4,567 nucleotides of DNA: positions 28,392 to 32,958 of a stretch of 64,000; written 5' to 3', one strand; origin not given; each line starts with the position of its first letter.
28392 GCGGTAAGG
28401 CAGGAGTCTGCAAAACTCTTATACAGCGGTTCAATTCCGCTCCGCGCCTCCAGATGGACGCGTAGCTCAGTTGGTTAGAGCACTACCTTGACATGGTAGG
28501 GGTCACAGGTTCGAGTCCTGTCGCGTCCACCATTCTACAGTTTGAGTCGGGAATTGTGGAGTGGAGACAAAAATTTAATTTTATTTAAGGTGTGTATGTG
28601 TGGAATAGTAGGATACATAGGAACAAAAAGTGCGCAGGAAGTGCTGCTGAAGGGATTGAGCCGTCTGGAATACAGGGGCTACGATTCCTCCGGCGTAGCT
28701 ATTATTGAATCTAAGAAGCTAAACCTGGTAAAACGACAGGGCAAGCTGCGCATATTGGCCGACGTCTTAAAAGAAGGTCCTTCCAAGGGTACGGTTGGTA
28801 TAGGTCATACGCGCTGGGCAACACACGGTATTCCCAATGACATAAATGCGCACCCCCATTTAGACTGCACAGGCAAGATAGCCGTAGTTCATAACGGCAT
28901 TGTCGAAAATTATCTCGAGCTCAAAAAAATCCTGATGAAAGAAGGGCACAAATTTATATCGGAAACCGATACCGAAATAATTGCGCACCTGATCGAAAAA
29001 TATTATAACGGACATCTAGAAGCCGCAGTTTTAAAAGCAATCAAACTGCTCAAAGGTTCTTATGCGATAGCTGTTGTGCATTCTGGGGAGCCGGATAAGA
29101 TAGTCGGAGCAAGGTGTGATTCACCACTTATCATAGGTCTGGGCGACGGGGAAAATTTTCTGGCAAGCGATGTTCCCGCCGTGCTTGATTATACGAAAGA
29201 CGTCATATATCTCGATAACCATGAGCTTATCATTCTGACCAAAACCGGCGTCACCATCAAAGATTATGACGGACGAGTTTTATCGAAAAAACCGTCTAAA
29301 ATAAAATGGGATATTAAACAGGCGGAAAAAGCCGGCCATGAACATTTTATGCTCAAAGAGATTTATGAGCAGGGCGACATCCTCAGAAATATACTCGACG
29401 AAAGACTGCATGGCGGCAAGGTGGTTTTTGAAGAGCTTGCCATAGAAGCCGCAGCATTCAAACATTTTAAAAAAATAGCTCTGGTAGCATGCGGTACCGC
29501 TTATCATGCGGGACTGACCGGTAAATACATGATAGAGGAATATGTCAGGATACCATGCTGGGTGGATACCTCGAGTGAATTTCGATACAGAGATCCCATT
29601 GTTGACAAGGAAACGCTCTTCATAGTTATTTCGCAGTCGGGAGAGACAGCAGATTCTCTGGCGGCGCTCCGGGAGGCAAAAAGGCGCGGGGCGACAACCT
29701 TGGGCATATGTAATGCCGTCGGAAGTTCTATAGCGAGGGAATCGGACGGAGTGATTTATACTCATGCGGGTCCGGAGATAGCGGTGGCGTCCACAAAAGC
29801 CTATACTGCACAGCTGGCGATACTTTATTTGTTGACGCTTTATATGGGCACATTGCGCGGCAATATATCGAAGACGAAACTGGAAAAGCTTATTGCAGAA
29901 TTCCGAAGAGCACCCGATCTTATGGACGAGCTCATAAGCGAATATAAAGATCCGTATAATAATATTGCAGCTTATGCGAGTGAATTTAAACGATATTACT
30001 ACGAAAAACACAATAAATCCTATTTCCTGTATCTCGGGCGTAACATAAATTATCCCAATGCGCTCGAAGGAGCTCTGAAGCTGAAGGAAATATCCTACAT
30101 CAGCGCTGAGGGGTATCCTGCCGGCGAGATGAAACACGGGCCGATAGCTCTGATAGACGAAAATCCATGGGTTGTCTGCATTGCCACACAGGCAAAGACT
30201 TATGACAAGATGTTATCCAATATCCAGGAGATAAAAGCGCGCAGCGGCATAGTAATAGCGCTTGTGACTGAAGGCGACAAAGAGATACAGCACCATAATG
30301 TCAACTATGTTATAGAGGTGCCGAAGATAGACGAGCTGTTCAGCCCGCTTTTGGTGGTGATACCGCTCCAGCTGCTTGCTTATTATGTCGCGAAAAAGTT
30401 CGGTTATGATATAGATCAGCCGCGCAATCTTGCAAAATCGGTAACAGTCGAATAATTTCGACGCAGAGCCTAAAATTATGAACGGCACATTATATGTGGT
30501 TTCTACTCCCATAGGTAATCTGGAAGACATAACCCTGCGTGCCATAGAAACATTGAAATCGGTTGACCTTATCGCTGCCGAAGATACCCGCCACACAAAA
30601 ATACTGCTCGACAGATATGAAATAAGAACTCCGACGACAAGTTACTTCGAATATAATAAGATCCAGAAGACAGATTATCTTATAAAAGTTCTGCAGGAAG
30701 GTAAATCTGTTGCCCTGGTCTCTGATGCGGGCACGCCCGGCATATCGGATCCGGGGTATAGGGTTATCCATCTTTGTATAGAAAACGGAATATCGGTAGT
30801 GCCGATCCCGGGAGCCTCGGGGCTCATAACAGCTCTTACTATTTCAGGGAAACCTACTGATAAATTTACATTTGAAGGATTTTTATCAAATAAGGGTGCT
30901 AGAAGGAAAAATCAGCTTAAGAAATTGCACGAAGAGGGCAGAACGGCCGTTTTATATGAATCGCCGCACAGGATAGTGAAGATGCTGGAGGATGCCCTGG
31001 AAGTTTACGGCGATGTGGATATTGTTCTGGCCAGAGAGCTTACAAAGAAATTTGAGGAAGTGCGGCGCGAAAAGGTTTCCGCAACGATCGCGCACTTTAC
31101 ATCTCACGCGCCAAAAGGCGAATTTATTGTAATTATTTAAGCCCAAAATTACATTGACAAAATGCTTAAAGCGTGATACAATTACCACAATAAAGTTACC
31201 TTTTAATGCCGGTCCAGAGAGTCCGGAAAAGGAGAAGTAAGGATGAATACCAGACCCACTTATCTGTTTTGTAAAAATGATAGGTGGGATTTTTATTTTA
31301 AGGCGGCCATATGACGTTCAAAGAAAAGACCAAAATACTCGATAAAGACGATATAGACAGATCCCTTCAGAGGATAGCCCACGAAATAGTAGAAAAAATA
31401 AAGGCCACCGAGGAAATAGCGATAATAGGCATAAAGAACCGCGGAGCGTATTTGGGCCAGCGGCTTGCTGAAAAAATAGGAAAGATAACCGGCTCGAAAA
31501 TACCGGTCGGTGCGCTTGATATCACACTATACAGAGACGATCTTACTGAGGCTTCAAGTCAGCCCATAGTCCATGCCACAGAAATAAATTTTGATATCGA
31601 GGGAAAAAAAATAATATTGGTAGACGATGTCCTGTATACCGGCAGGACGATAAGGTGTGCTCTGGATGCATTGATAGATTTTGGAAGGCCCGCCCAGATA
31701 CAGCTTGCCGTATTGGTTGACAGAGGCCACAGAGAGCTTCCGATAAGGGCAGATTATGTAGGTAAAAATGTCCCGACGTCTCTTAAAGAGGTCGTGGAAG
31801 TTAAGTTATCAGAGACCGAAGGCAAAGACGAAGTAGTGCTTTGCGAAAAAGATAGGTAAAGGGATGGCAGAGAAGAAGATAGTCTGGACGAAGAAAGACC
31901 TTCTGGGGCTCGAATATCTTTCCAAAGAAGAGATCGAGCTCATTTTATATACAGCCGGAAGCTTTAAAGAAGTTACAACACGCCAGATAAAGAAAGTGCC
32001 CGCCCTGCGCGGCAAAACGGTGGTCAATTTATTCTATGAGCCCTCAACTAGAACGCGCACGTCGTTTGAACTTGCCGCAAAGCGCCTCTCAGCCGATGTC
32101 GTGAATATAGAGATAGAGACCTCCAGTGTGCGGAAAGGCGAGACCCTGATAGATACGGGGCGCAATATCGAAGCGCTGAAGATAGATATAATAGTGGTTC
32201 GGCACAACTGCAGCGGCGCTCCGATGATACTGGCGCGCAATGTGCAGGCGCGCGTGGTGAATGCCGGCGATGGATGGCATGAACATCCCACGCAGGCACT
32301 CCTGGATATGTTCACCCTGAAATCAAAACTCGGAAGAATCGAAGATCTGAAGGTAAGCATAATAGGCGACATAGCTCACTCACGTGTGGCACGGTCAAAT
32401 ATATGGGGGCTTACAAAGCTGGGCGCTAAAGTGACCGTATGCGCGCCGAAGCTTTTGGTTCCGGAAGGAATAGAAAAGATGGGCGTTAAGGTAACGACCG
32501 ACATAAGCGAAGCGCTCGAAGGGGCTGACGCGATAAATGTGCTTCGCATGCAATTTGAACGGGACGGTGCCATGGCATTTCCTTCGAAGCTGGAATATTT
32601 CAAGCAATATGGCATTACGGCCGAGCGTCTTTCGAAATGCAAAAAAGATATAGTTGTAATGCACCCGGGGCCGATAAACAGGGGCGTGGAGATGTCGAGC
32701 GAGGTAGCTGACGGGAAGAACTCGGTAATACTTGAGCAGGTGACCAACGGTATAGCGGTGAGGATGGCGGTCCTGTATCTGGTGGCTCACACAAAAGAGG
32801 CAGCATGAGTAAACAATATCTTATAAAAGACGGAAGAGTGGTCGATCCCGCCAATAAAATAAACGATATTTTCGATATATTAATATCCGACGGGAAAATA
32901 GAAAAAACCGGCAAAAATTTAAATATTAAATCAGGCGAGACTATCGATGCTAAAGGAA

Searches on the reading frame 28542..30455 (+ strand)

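Call 3: search_protein_families(library=pfam, proteins=[window:28542-30455:+])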
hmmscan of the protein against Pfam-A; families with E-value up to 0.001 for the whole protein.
window:28542-30455:+ (637 aa): 3 families
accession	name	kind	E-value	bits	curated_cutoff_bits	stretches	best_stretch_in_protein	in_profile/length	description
PF01380.27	SIS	-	5.7e-53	178.6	25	2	310-432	6-129/131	SIS domain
PF13522.11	GATase_6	-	1.3e-17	64.5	27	1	82-201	9-121/130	Glutamine amidotransferase domain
PF13537.11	GATase_7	-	3.3e-13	50.2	25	1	102-214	12-121/123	Glutamine amidotransferase domain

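Call 4: search_protein_families(library=ncbifam, proteins=[window:28542-30455:+])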
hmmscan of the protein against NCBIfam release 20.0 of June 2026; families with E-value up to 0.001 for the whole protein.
window:28542-30455:+ (637 aa): 21 families
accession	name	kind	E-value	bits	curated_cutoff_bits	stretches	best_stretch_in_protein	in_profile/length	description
NF001484.0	PRK00331.1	subfamily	1.6e-250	832.6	381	1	19-637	1-601/601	isomerizing glutamine--fructose-6-phosphate transaminase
TIGR01135.1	glmS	equivalog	1.5e-245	816.4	418.05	1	20-637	1-607/607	glutamine--fructose-6-phosphate transaminase (isomerizing)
NF046059.1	NagB_SO3506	equivalog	6.8e-34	117.7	430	1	285-632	15-325/330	glucosamine-6-phosphate deaminase NagB-II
NF041128.1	glucosaP_deam_GlmD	equivalog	7.1e-28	97.8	580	1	345-634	66-321/323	glucosamine-6-phosphate deaminase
TIGR01134.1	purF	equivalog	9.6e-27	94.4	350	1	20-215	1-200/432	amidophosphoribosyltransferase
TIGR01536.1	asn_synth_AEB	equivalog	2.6e-13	49.8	267.1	1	20-191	1-140/517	asparagine synthase (glutamine-hydrolyzing)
TIGR03104.1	trio_amidotrans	equivalog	7.3e-11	41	570.1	1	81-191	39-139/589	N-acetylglutaminylglutamine amidotransferase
NF006949.0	PRK09431.1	equivalog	1.8e-09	36.7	499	1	87-221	46-172/554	asparagine synthase B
NF040776.2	AlsR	equivalog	2e-09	36.8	400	1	355-448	175-269/279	transcriptional repressor AlsR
NF003915.0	PRK05441.1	subfamily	2.1e-09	36.8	168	1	356-435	131-212/300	N-acetylmuramic acid 6-phosphate etherase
NF008481.0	PRK11382.1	equivalog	1.6e-08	34.1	430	1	305-622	40-326/340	fructoselysine 6-phosphate deglycase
NF008458.0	PRK11337.1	equivalog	3.5e-08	32.7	378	1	355-431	187-264/293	MurR/RpiR family transcriptional regulator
TIGR00274.1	TIGR00274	equivalog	4.6e-08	32.5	302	1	356-433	126-205/291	N-acetylmuramic acid 6-phosphate etherase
TIGR03108.1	eps_aminotran_1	hypoth_equivalog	2.1e-06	26.7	816.9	1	84-155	43-112/628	XrtA/PEP-CTERM system amidotransferase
NF009222.0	PRK12570.1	subfamily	2.3e-06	26.7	255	1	358-432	140-216/307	N-acetylmuramic acid 6-phosphate etherase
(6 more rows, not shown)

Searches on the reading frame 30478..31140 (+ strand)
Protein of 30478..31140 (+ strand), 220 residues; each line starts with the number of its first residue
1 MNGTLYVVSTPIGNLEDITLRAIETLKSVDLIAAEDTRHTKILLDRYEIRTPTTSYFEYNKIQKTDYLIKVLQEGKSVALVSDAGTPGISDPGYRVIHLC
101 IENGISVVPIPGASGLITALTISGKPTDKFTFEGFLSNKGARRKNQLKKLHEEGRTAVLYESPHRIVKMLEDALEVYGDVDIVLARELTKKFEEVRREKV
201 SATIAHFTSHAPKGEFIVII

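Call 3: search_protein_families(library=pfam, proteins=[window:30478-31140:+])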
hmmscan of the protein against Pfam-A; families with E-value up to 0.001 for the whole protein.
window:30478-31140:+ (220 aa): 1 family
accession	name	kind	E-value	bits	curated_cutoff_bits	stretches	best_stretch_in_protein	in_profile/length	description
PF00590.25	TP_methylase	-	2.9e-34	119.3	27.8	1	4-201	1-209/212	Tetrapyrrole (Corrin/Porphyrin) Methylases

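Call 4: search_protein_families(library=ncbifam, proteins=[window:30478-31140:+])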
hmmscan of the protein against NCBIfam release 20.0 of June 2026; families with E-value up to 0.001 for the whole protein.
window:30478-31140:+ (220 aa): 6 families
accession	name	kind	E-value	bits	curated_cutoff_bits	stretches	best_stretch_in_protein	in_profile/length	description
TIGR00096.1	TIGR00096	equivalog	1.8e-76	257.2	167.9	1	5-220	2-219/275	16S rRNA (cytidine(1402)-2'-O)-methyltransferase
NF011570.0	PRK14994.1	equivalog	8.2e-71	238.6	502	1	2-219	11-231/287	16S rRNA (cytidine(1402)-2'-O)-methyltransferase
NF004455.0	PRK05787.1-3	equivalog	1.7e-09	37.6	258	1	4-202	2-200/221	cobalt-precorrin-7 (C(5))-methyltransferase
TIGR02467.1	CbiE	equivalog_domain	0.0002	20.9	92.9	1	8-205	2-193/204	precorrin-6y C5,15-methyltransferase (decarboxylating) subunit CbiE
TIGR01466.1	cobJ_cbiH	equivalog_domain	0.00041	20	246.35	1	5-126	1-121/239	precorrin-3B C(17)-methyltransferase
NF004423.0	PRK05765.1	equivalog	0.00059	19.4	332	1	1-121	1-120/247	precorrin-3B C(17)-methyltransferase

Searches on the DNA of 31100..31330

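Call 36: search_rna_families(source=window, start=31100, end=31330, threshold=evalue, max_evalue=1, show_alignments=2)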
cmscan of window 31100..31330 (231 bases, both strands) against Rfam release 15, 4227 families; matches with E-value up to 1: 2.
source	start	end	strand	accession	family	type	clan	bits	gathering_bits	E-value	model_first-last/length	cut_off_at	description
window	31195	31296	+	RF00515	PyrR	Cis-reg;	-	47.3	54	8.4e-06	1-115/115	no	PyrR binding site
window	31104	31212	-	RF04278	MIR4372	Gene; miRNA;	CL00145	19.1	100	0.57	1-123/123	no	MIR4372 microRNA precursor family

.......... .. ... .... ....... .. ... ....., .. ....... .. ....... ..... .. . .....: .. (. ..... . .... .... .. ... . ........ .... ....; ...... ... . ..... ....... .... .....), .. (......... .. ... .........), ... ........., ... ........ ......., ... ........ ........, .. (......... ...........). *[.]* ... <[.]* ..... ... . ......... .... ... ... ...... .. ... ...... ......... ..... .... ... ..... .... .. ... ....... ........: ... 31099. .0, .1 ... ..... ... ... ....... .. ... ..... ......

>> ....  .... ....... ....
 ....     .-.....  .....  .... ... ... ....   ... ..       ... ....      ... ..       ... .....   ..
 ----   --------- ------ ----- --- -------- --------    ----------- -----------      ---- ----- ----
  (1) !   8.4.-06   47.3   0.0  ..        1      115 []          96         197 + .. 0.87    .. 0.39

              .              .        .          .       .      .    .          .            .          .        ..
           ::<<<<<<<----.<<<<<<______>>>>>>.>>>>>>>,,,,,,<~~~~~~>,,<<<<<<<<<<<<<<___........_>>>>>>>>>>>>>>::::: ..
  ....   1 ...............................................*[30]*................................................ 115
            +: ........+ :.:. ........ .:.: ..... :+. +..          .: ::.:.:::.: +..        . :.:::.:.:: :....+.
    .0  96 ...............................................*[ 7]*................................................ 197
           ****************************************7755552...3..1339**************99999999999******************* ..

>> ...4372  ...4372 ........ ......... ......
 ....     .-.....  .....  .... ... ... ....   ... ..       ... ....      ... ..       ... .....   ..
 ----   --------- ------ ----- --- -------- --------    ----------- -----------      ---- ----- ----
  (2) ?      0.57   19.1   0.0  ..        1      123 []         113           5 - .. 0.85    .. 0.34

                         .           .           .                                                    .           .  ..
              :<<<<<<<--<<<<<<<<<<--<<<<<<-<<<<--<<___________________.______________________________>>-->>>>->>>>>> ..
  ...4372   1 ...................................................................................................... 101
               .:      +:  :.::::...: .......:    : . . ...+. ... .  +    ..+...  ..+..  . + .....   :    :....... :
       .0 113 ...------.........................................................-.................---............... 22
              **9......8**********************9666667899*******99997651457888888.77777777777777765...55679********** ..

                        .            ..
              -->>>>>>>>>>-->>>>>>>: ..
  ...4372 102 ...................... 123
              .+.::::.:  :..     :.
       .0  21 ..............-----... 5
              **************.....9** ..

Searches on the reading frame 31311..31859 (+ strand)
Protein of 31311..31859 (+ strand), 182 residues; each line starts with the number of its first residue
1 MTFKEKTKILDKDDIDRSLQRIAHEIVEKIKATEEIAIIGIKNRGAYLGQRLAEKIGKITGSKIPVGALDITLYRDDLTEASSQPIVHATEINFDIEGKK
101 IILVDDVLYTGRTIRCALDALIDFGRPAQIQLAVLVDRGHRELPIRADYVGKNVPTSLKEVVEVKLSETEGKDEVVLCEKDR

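Call 3: search_protein_families(library=pfam, proteins=[window:31311-31859:+])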
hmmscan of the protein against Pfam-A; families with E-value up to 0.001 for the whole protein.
window:31311-31859:+ (182 aa): 4 families
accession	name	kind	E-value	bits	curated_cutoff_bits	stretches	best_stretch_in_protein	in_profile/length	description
PF00156.33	Pribosyltran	-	3.1e-25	88.8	26.3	1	10-155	6-144/158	Phosphoribosyl transferase domain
PF15609.12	PRTase_2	-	2e-05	24.6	28.8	1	17-156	34-177/188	Phosphoribosyl transferase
PF14681.12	UPRTase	-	5.5e-05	23.2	27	1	70-136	95-159/206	Uracil phosphoribosyltransferase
PF24390.1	PRTase-CE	-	0.00021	21.7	27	1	10-126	29-133/253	PRTase-CE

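Call 4: search_protein_families(library=ncbifam, proteins=[window:31311-31859:+])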
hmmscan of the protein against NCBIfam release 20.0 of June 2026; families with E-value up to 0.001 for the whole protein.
window:31311-31859:+ (182 aa): 20 families
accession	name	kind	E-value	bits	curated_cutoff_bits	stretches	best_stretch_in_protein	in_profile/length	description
NF003549.0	PRK05205.1-5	equivalog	2.8e-77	258.3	138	1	4-180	3-181/182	bifunctional pyr operon transcriptional regulator/uracil phosphoribosyltransferase PyrR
NF003547.0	PRK05205.1-3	equivalog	4.6e-71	238.6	230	1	4-181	11-192/194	bifunctional pyr operon transcriptional regulator/uracil phosphoribosyltransferase PyrR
NF003548.0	PRK05205.1-4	equivalog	1.5e-66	223.5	218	1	6-180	3-172/173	bifunctional pyr operon transcriptional regulator/uracil phosphoribosyltransferase PyrR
NF003546.0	PRK05205.1-2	equivalog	4.7e-59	199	268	1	8-177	5-174/175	bifunctional pyr operon transcriptional regulator/uracil phosphoribosyltransferase PyrR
NF003545.0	PRK05205.1-1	equivalog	3.3e-46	156.8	140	1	15-169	9-158/171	bifunctional pyr operon transcriptional regulator/uracil phosphoribosyltransferase PyrR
TIGR01203.1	HGPRTase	equivalog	2.2e-13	50.3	150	1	9-156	2-143/167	hypoxanthine phosphoribosyltransferase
NF006605.0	PRK09162.1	equivalog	3.2e-13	49.4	181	1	3-155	11-156/183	hypoxanthine-guanine phosphoribosyltransferase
NF002636.0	PRK02304.1-5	equivalog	8.7e-07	28.6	125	1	3-124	26-143/176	adenine phosphoribosyltransferase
NF002620.0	PRK02277.1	subfamily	9e-07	28.7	115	1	19-138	69-180/201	orotate phosphoribosyltransferase-like protein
NF004689.0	PRK06031.1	equivalog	1.4e-06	27.7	175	1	20-136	70-193/233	phosphoribosyltransferase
TIGR01090.1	apt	equivalog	2.5e-06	27.7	185.85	1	3-123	18-133/169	adenine phosphoribosyltransferase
NF040646.1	HPT_Archaea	equivalog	9.1e-06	25.4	200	1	96-167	112-177/184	hypoxanthine/guanine phosphoribosyltransferase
TIGR01251.1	ribP_PPkin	subfamily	1.2e-05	24.4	113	1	86-125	198-237/309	ribose-phosphate diphosphokinase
TIGR00201.1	comF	subfamily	0.00011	22.2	233.55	1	91-131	146-184/190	ComF family protein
NF002635.0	PRK02304.1-4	subfamily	0.00016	21.2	146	1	96-153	113-167/188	adenine phosphoribosyltransferase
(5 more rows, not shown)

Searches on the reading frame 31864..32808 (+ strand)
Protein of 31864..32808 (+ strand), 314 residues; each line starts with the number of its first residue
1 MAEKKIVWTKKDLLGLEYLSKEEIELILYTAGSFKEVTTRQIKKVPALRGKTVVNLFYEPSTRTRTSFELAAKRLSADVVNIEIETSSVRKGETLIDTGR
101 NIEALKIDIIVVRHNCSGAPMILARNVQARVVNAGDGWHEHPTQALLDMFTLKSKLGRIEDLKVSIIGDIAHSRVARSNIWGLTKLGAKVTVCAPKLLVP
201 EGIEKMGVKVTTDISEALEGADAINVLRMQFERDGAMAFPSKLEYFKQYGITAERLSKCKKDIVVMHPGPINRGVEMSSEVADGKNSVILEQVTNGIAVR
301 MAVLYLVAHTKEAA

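Call 3: search_protein_families(library=pfam, proteins=[window:31864-32808:+])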
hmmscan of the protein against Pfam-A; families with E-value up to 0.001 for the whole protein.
window:31864-32808:+ (314 aa): 2 families
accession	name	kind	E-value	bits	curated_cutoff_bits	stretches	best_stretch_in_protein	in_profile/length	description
PF02729.26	OTCace_N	-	8.7e-44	149.6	29.9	1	11-153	1-147/148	Aspartate/ornithine carbamoyltransferase, carbamoyl-P binding domain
PF00185.30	OTCace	-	1.3e-30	107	29.4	1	161-306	2-156/157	Aspartate/ornithine carbamoyltransferase, Asp/Orn binding domain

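Call 4: search_protein_families(library=ncbifam, proteins=[window:31864-32808:+])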
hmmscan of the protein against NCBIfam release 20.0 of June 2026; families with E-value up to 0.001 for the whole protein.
window:31864-32808:+ (314 aa): 17 families
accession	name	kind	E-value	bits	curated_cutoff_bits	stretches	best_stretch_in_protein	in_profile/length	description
NF002032.1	PRK00856.1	equivalog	4.1e-123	410.3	263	1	11-307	1-296/297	aspartate carbamoyltransferase catalytic subunit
TIGR00670.1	asp_carb_tr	equivalog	1.2e-97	326.7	236.95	1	11-307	1-302/304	aspartate carbamoyltransferase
NF010387.0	PRK13814.1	equivalog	5.4e-71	239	660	1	13-307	8-302/310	aspartate carbamoyltransferase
NF008853.0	PRK11891.1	equivalog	6.4e-49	166.7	560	1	3-305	81-395/430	aspartate carbamoyltransferase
NF001986.0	PRK00779.1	subfamily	9.6e-47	159.6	306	1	9-308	4-304/307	ornithine carbamoyltransferase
TIGR00658.1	orni_carb_tr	equivalog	6.7e-45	153.6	280.85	1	11-306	1-301/304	ornithine carbamoyltransferase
NF006046.0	PRK08192.1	equivalog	2.1e-43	148.8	512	1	11-308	7-317/339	aspartate carbamoyltransferase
TIGR04384.1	putr_carbamoyl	exception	2.8e-32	112.2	500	1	17-308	6-307/330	putrescine carbamoyltransferase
NF011380.0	PRK14805.1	equivalog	2.4e-30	105.7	421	1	11-305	2-297/302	ornithine carbamoyltransferase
NF009916.0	PRK13376.1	equivalog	3.2e-25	88.6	800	1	51-309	51-334/525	bifunctional aspartate carbamoyltransferase catalytic subunit/aspartate carbamoyltransferase regulatory subunit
NF003286.0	PRK04284.1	subfamily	2.4e-23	82.8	515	1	10-271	6-276/332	ornithine carbamoyltransferase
NF003384.0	PRK04523.1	equivalog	3.8e-20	72.2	288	2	140-309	147-334/336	N-acetylornithine carbamoyltransferase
NF002470.0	PRK01713.1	equivalog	1.3e-17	64.3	545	1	11-225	8-230/334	ornithine carbamoyltransferase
NF011379.0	PRK14804.1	equivalog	3.7e-16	59.1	373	1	40-304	33-305/311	ornithine carbamoyltransferase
NF009213.0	PRK12562.1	subfamily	8.9e-11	41.7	559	1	10-202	6-196/334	ornithine carbamoyltransferase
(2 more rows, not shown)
